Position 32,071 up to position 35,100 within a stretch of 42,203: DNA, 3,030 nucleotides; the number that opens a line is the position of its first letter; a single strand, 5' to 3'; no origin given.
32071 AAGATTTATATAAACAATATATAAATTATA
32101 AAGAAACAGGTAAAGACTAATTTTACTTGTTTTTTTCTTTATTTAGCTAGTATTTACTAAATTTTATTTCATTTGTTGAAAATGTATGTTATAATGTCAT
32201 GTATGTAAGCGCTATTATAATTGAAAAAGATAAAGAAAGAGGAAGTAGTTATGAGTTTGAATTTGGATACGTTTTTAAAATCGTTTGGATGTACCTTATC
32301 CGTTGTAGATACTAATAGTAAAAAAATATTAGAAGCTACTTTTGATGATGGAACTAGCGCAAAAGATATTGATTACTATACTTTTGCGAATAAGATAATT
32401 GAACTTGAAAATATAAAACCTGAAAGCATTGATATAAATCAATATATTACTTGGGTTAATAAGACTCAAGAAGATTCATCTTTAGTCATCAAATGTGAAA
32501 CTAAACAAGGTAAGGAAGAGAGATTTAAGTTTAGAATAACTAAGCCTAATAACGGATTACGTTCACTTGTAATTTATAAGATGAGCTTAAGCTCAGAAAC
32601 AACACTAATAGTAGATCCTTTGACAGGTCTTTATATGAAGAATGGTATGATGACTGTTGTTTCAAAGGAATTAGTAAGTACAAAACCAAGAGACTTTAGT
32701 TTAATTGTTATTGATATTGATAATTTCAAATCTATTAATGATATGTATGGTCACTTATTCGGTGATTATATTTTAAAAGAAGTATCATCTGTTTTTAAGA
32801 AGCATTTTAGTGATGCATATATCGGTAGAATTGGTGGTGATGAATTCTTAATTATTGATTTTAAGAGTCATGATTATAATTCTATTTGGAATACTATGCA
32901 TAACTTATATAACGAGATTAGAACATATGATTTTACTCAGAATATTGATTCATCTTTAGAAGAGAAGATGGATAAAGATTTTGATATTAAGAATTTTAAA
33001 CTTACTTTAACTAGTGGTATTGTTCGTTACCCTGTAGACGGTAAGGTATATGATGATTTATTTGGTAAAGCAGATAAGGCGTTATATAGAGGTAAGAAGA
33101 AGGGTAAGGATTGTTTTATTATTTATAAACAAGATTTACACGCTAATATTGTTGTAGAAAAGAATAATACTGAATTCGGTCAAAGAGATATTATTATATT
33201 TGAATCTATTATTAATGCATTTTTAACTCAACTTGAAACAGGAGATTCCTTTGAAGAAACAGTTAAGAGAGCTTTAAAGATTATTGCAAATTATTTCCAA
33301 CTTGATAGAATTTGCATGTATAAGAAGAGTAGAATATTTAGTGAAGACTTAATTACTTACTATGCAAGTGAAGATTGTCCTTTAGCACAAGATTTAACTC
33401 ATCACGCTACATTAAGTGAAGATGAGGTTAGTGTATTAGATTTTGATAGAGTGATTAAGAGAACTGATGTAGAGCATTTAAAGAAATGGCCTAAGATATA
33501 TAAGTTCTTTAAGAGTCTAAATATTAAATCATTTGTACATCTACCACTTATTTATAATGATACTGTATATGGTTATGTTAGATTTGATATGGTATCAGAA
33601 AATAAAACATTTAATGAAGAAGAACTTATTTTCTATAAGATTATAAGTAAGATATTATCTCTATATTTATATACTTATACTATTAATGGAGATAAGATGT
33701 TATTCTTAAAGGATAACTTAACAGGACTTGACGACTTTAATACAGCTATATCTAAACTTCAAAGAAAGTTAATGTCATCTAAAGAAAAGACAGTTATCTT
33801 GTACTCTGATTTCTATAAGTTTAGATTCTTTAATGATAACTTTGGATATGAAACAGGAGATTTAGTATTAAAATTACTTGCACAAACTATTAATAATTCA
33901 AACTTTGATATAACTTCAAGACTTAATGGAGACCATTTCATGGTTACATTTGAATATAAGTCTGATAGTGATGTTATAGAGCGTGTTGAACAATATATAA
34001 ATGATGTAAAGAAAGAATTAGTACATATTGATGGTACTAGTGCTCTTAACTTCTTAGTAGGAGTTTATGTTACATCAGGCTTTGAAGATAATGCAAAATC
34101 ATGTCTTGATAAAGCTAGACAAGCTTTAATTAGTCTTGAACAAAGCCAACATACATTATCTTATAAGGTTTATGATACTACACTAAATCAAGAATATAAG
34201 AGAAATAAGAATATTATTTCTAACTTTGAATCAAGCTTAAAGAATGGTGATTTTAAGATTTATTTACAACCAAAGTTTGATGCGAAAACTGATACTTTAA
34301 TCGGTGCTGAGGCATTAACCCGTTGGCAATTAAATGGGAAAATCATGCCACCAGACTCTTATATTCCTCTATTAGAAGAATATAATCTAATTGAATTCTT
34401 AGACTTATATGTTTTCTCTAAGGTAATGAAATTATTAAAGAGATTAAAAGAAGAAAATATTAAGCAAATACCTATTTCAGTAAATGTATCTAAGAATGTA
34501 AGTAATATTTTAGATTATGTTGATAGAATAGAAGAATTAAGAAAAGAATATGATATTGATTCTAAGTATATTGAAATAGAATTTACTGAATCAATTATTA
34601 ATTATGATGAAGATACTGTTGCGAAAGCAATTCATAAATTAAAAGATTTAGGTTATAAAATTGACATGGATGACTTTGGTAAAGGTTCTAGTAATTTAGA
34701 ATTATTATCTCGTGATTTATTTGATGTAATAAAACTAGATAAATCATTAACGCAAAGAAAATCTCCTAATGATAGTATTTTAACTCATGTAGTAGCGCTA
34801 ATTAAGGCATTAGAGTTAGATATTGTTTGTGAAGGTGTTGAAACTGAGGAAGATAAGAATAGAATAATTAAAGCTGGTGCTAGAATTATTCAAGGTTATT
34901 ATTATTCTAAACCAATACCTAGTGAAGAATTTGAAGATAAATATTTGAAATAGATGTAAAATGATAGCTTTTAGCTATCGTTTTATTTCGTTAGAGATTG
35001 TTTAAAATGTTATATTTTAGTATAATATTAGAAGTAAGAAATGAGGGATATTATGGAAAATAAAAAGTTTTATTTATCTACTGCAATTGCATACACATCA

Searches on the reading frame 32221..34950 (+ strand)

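Call 89: search_protein_families(library=pfam, proteins=[window:32221-34950:+], max_evalue=0.00001)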
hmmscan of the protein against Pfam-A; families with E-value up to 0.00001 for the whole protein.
window:32221-34950:+ (910 aa): 2 families
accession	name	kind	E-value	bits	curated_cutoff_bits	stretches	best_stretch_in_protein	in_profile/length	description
PF00563.25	EAL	-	3.4e-52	177.6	31.3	1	669-898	4-236/236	EAL domain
PF00990.26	GGDEF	-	3.5e-44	150.8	23.8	2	131-297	3-160/161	Diguanylate cyclase, GGDEF domain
